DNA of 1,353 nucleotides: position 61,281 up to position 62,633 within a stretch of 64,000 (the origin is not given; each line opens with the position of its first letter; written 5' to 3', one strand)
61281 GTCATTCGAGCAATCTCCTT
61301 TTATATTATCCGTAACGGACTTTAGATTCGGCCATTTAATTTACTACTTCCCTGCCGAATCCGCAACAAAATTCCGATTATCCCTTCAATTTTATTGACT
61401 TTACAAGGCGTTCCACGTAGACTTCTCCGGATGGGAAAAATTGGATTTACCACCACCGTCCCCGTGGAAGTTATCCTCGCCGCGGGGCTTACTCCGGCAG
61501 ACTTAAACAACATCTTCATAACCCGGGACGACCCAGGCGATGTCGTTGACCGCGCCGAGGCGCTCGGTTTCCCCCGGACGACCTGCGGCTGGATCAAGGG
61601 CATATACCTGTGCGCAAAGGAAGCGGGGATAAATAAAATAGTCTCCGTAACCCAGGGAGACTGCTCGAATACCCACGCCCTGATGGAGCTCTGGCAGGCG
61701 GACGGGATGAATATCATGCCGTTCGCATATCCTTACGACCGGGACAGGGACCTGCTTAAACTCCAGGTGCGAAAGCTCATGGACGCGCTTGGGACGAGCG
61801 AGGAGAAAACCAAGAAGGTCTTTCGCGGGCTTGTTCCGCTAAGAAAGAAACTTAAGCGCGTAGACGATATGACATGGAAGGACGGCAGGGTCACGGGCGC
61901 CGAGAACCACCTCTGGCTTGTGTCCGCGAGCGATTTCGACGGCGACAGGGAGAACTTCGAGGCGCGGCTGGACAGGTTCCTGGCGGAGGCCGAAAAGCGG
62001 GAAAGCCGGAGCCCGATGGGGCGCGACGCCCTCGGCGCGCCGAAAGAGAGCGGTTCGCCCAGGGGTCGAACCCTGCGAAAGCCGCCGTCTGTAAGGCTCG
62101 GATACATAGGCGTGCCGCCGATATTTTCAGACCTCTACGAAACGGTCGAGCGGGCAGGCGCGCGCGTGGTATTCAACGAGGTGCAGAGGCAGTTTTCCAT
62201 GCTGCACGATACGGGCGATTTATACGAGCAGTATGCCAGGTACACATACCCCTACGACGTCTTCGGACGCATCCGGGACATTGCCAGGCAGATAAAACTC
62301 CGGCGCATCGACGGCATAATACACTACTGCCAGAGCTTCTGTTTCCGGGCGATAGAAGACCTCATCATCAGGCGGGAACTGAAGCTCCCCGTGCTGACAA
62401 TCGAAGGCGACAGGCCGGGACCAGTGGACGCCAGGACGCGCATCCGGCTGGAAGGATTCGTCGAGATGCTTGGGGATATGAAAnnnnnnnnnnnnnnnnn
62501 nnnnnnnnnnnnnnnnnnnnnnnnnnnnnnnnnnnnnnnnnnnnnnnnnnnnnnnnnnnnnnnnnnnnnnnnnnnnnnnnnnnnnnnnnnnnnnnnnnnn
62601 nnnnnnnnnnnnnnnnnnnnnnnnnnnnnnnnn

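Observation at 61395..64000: hgdB-like dehydratase component, hgdC-like activase and B12-binding radical SAM gene, translationally coupled, running off the window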

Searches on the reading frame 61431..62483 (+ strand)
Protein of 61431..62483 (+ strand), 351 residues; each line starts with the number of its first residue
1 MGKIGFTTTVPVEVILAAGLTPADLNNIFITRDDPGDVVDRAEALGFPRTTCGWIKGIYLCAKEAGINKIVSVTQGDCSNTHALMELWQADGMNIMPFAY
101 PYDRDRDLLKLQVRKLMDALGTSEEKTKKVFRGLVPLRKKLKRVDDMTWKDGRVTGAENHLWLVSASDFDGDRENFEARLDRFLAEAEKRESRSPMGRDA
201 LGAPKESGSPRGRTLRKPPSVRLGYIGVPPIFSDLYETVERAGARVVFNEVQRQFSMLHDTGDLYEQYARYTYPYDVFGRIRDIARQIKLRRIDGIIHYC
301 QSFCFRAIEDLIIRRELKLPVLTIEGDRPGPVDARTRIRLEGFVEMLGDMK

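Call 4: search_protein_families(library=pfam, proteins=[window:61431-62483:+], max_evalue=0.01)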
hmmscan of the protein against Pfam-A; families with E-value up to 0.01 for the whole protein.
window:61431-62483:+ (351 aa): 1 family
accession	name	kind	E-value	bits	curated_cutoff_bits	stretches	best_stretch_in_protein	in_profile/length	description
PF06050.19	HGD-D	-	6.4e-38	131.6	28.4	1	8-347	2-342/342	2-hydroxyglutaryl-CoA dehydratase, D-component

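Call 5: search_protein_families(library=ncbifam, proteins=[window:61431-62483:+], max_evalue=0.01)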
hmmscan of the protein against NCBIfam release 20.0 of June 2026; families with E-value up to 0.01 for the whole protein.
window:61431-62483:+ (351 aa): 1 family
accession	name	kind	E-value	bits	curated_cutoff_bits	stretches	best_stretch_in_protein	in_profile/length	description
NF040772.1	double_cubane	equivalog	1.3e-08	34.3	350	1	8-347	28-372/372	double-cubane-cluster-containing anaerobic reductase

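Call 7: search_protein_families(library=padloc, proteins=[window:61431-62483:+], max_evalue=0.01)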
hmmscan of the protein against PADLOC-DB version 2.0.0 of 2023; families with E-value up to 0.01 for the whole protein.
window:61431-62483:+ (351 aa): 0 families

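Call 12: find_homologous_proteins(query=window:61431-62483:+, max_evalue=0.00001)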
Query window:61431-62483:+ (351 aa): 7492 proteins with E <= 0.00001 among 8000 candidates; the best 120 are listed.
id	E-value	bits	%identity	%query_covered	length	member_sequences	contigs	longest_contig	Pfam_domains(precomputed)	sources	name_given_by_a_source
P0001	5.0e-237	804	100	100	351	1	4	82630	PF06050.20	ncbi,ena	-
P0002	1.2e-191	654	85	100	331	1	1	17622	PF06050.20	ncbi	-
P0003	9.2e-191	651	81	100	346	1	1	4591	PF06050.20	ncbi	ncbi:MAG: 2-hydroxyacyl-CoA dehydratase family protein [Nitrospirota bacterium]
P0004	1.1e-186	638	83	100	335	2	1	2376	PF06050.20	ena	-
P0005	2.9e-186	637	81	100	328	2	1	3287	PF06050.20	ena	-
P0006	3.9e-170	584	74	99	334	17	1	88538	PF06050.20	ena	-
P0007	5.4e-153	527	68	100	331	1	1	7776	PF06050.20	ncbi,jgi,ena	ncbi:MAG: 2-hydroxyacyl-CoA dehydratase [Nitrospirota bacterium]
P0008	1.0e-152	526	67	100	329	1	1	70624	PF06050.20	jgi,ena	-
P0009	4.6e-152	524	68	99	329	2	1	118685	PF06050.20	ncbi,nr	ncbi:MAG: 2-hydroxyacyl-CoA dehydratase [Nitrospirae bacterium]|nr:2-hydroxyacyl-CoA dehydratase [Ni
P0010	5.4e-152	524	67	100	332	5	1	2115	PF06050.20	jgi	jgi:benzoyl-CoA reductase/2-hydroxyglutaryl-CoA dehydratase subunit BcrC/BadD/HgdB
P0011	2.2e-151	522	68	100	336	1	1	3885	PF06050.20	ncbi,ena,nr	ncbi:MAG TPA: 2-hydroxyacyl-CoA dehydratase family protein [Nitrospirota bacterium]|nr:2-hydroxyacyl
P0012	2.7e-150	518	67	100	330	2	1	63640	PF06050.20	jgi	jgi:benzoyl-CoA reductase/2-hydroxyglutaryl-CoA dehydratase subunit BcrC/BadD/HgdB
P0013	1.2e-148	513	67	100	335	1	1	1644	PF06050.20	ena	-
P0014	3.8e-147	508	65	100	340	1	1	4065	PF06050.20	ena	-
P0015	5.4e-147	507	66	100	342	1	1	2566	PF06050.20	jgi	jgi:benzoyl-CoA reductase/2-hydroxyglutaryl-CoA dehydratase subunit BcrC/BadD/HgdB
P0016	9.1e-147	507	65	100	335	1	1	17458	PF06050.20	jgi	jgi:benzoyl-CoA reductase/2-hydroxyglutaryl-CoA dehydratase subunit BcrC/BadD/HgdB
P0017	8.5e-146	503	65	99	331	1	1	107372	PF06050.20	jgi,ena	-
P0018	1.5e-145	503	64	99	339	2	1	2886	PF06050.20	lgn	-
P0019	2.3e-145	502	64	100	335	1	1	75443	PF06050.20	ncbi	-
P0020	2.9e-145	502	64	100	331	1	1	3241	PF06050.20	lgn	-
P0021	4.5e-144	498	64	100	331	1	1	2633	PF06050.20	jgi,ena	-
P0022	1.2e-143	496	62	100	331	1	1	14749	PF06050.20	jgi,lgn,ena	-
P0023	1.3e-143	496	65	100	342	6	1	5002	PF06050.20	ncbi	-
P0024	9.7e-143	493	64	99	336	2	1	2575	PF06050.20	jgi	-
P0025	7.3e-142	491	65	100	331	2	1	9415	PF06050.20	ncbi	ncbi:MAG TPA: 2-hydroxyacyl-CoA dehydratase [Nitrospirota bacterium]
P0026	2.4e-141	489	62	100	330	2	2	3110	PF06050.20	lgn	-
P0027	1.1e-140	487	68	93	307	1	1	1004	PF06050.20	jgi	-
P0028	2.5e-140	485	62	100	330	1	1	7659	PF06050.20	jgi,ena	-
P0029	4.8e-140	485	61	100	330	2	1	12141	PF06050.20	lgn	-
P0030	8.5e-140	484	62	99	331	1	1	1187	PF06050.20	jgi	-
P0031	3.1e-138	479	61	99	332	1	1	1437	PF06050.20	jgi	-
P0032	3.1e-136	472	60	99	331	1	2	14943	PF06050.20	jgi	-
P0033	1.2e-125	437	58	99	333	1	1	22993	PF06050.20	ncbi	-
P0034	1.1e-124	434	57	99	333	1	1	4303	PF06050.20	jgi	jgi:benzoyl-CoA reductase/2-hydroxyglutaryl-CoA dehydratase subunit BcrC/BadD/HgdB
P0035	2.9e-123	429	56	98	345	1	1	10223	PF06050.20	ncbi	-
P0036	6.5e-123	428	56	99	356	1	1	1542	PF06050.20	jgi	jgi:benzoyl-CoA reductase/2-hydroxyglutaryl-CoA dehydratase subunit BcrC/BadD/HgdB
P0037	4.2e-122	426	56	99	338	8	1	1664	PF06050.20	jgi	jgi:benzoyl-CoA reductase/2-hydroxyglutaryl-CoA dehydratase subunit BcrC/BadD/HgdB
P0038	4.4e-122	425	55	98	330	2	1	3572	PF06050.20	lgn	-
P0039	4.8e-122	425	56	99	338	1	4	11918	PF06050.20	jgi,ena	-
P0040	5.3e-122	425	56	99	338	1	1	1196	PF06050.20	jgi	jgi:benzoyl-CoA reductase/2-hydroxyglutaryl-CoA dehydratase subunit BcrC/BadD/HgdB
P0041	1.3e-121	424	55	99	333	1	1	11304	PF06050.20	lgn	-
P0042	1.7e-121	424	56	98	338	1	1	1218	PF06050.20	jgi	jgi:benzoyl-CoA reductase/2-hydroxyglutaryl-CoA dehydratase subunit BcrC/BadD/HgdB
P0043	1.8e-121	424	54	98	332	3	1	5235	PF06050.20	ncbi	-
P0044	2.3e-121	423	55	98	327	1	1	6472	PF06050.20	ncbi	-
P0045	2.5e-121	423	57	98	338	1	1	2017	PF06050.20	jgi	jgi:benzoyl-CoA reductase/2-hydroxyglutaryl-CoA dehydratase subunit BcrC/BadD/HgdB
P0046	3.6e-121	422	55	99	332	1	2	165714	PF06050.20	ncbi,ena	-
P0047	4.9e-121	422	55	99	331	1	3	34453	PF06050.20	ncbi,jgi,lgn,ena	jgi:benzoyl-CoA reductase/2-hydroxyglutaryl-CoA dehydratase subunit BcrC/BadD/HgdB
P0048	5.0e-121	422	57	98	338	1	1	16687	PF06050.20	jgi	jgi:benzoyl-CoA reductase/2-hydroxyglutaryl-CoA dehydratase subunit BcrC/BadD/HgdB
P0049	5.7e-121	422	56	98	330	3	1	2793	PF06050.20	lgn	-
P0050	5.9e-121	422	56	98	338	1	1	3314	PF06050.20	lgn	-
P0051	6.1e-121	422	56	98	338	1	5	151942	PF06050.20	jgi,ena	jgi:benzoyl-CoA reductase/2-hydroxyglutaryl-CoA dehydratase subunit BcrC/BadD/HgdB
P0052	8.2e-121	421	55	99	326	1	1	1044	PF06050.20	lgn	-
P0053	9.0e-121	421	56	98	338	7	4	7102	PF06050.20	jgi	-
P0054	1.1e-120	421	55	99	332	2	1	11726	PF06050.20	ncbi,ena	-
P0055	1.2e-120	421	56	98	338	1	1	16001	PF06050.20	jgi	jgi:benzoyl-CoA reductase/2-hydroxyglutaryl-CoA dehydratase subunit BcrC/BadD/HgdB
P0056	1.3e-120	421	56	99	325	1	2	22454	PF06050.20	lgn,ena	-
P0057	1.4e-120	421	56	98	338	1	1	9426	PF06050.20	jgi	jgi:benzoyl-CoA reductase/2-hydroxyglutaryl-CoA dehydratase subunit BcrC/BadD/HgdB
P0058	1.4e-120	421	55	99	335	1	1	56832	PF06050.20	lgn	-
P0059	1.5e-120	420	55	98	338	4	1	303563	PF06050.20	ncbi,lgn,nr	ncbi:MAG: 2-hydroxyacyl-CoA dehydratase [Deltaproteobacteria bacterium]|nr:2-hydroxyacyl-CoA dehydra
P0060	1.6e-120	420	55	98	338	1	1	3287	PF06050.20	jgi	jgi:benzoyl-CoA reductase/2-hydroxyglutaryl-CoA dehydratase subunit BcrC/BadD/HgdB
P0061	1.9e-120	420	55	98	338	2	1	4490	PF06050.20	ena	-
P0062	2.0e-120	420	54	99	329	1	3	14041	PF06050.20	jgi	jgi:benzoyl-CoA reductase/2-hydroxyglutaryl-CoA dehydratase subunit BcrC/BadD/HgdB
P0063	4.4e-120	419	55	98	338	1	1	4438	PF06050.20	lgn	-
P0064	4.7e-120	419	56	98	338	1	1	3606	PF06050.20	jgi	jgi:benzoyl-CoA reductase/2-hydroxyglutaryl-CoA dehydratase subunit BcrC/BadD/HgdB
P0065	4.8e-120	419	54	98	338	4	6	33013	PF06050.20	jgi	jgi:benzoyl-CoA reductase/2-hydroxyglutaryl-CoA dehydratase subunit BcrC/BadD/HgdB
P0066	5.7e-120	419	54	99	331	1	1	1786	PF06050.20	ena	-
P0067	6.7e-120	418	56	98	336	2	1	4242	PF06050.20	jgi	jgi:benzoyl-CoA reductase/2-hydroxyglutaryl-CoA dehydratase subunit BcrC/BadD/HgdB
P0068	7.4e-120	418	55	98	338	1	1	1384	PF06050.20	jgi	-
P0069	7.5e-120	418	55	98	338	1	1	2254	PF06050.20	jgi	-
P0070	7.6e-120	418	55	98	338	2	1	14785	PF06050.20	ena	-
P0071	7.8e-120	418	56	98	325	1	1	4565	PF06050.20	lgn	-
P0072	9.2e-120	418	55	98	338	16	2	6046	PF06050.20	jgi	jgi:benzoyl-CoA reductase/2-hydroxyglutaryl-CoA dehydratase subunit BcrC/BadD/HgdB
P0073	1.0e-119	418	55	98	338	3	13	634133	PF06050.20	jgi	jgi:benzoyl-CoA reductase/2-hydroxyglutaryl-CoA dehydratase subunit BcrC/BadD/HgdB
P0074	1.1e-119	418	54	98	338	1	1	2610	PF06050.20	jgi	jgi:benzoyl-CoA reductase/2-hydroxyglutaryl-CoA dehydratase subunit BcrC/BadD/HgdB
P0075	1.2e-119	418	55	98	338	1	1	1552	PF06050.20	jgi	jgi:benzoyl-CoA reductase/2-hydroxyglutaryl-CoA dehydratase subunit BcrC/BadD/HgdB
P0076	1.5e-119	417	55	99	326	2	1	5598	PF06050.20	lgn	-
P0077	1.6e-119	417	54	99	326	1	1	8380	PF06050.20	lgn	-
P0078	1.8e-119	417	54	98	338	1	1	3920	PF06050.20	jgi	jgi:benzoyl-CoA reductase/2-hydroxyglutaryl-CoA dehydratase subunit BcrC/BadD/HgdB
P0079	2.2e-119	417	54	98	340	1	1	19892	PF06050.20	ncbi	-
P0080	2.5e-119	416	54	98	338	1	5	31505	PF06050.20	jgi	jgi:benzoyl-CoA reductase/2-hydroxyglutaryl-CoA dehydratase subunit BcrC/BadD/HgdB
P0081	2.6e-119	416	55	99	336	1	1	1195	PF06050.20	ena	-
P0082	2.8e-119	416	55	98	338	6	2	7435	PF06050.20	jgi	-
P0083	2.9e-119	416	55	99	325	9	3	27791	PF06050.20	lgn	-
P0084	2.9e-119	416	56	98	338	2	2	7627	PF06050.20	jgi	jgi:benzoyl-CoA reductase/2-hydroxyglutaryl-CoA dehydratase subunit BcrC/BadD/HgdB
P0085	3.2e-119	416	55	98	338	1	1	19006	PF06050.20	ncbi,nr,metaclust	ncbi:MAG: 2-hydroxyglutaryl-CoA dehydratase [Deltaproteobacteria bacterium RBG_13_52_11]|nr:MAG: 2-h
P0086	3.7e-119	416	55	99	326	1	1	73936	PF06050.20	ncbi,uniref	ncbi:MAG: 2-hydroxyacyl-CoA dehydratase family protein [Desulfurispora sp.]|uniref:2-hydroxyacyl-CoA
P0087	4.9e-119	415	56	99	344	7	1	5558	PF06050.20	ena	-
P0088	5.0e-119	415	56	98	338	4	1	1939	PF06050.20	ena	-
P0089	5.4e-119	415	54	98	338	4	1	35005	PF06050.20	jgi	jgi:benzoyl-CoA reductase/2-hydroxyglutaryl-CoA dehydratase subunit BcrC/BadD/HgdB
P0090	5.4e-119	415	55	98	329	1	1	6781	PF06050.20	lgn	-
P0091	5.6e-119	415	53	99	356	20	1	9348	PF06050.20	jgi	-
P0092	5.8e-119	415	55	98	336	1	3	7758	PF06050.20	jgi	jgi:benzoyl-CoA reductase/2-hydroxyglutaryl-CoA dehydratase subunit BcrC/BadD/HgdB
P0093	6.4e-119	415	55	98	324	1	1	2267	PF06050.20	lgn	-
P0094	6.4e-119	415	54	98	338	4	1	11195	PF06050.20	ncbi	-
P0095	6.9e-119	415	54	99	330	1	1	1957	PF06050.20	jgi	-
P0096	8.6e-119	415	55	98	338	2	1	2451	PF06050.20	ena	-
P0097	8.8e-119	415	56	99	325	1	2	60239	PF06050.20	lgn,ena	-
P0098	1.1e-118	414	55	98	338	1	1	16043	PF06050.20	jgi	jgi:benzoyl-CoA reductase/2-hydroxyglutaryl-CoA dehydratase subunit BcrC/BadD/HgdB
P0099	1.2e-118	414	57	98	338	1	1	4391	PF06050.20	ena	-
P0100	1.2e-118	414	55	98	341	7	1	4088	PF06050.20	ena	-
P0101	1.5e-118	414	56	98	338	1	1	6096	PF06050.20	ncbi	-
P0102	1.5e-118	414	54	98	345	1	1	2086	PF06050.20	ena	-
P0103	1.5e-118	414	56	99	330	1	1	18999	PF06050.20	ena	-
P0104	1.6e-118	414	52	99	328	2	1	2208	PF06050.20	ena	-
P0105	2.0e-118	413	55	99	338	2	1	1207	PF06050.20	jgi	jgi:benzoyl-CoA reductase/2-hydroxyglutaryl-CoA dehydratase subunit BcrC/BadD/HgdB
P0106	2.1e-118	413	56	99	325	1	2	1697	PF06050.20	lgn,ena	-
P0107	2.1e-118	413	54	98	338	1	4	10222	PF06050.20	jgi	jgi:benzoyl-CoA reductase/2-hydroxyglutaryl-CoA dehydratase subunit BcrC/BadD/HgdB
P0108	2.1e-118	413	54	98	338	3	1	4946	PF06050.20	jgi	jgi:benzoyl-CoA reductase/2-hydroxyglutaryl-CoA dehydratase subunit BcrC/BadD/HgdB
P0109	2.2e-118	413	54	98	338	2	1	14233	PF06050.20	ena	-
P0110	2.5e-118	413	54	99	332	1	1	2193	PF06050.20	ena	-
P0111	2.5e-118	413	54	99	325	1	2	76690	PF06050.20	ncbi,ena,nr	ncbi:MAG: 2-hydroxyacyl-CoA dehydratase [Clostridia bacterium]|nr:2-hydroxyacyl-CoA dehydratase [Clo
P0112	2.7e-118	413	55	98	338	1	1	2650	PF06050.20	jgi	-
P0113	2.8e-118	413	54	98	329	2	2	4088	PF06050.20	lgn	-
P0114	3.2e-118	413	54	98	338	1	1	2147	PF06050.20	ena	-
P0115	3.4e-118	413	55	99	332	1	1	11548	PF06050.20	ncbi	-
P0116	3.6e-118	413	56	98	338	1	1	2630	PF06050.20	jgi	jgi:benzoyl-CoA reductase/2-hydroxyglutaryl-CoA dehydratase subunit BcrC/BadD/HgdB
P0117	3.7e-118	413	55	98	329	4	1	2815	PF06050.20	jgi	jgi:benzoyl-CoA reductase/2-hydroxyglutaryl-CoA dehydratase subunit BcrC/BadD/HgdB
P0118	4.2e-118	412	54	98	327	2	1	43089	PF06050.20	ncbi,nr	ncbi:MAG: 2-hydroxyacyl-CoA dehydratase [Deltaproteobacteria bacterium]|nr:2-hydroxyacyl-CoA dehydra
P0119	4.3e-118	412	54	98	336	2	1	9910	PF06050.20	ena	-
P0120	4.6e-118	412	55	99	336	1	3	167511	PF06050.20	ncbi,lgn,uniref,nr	ncbi:2-hydroxyacyl-CoA dehydratase family protein [Paradesulfitobacterium ferrireducens]|uniref:2-hy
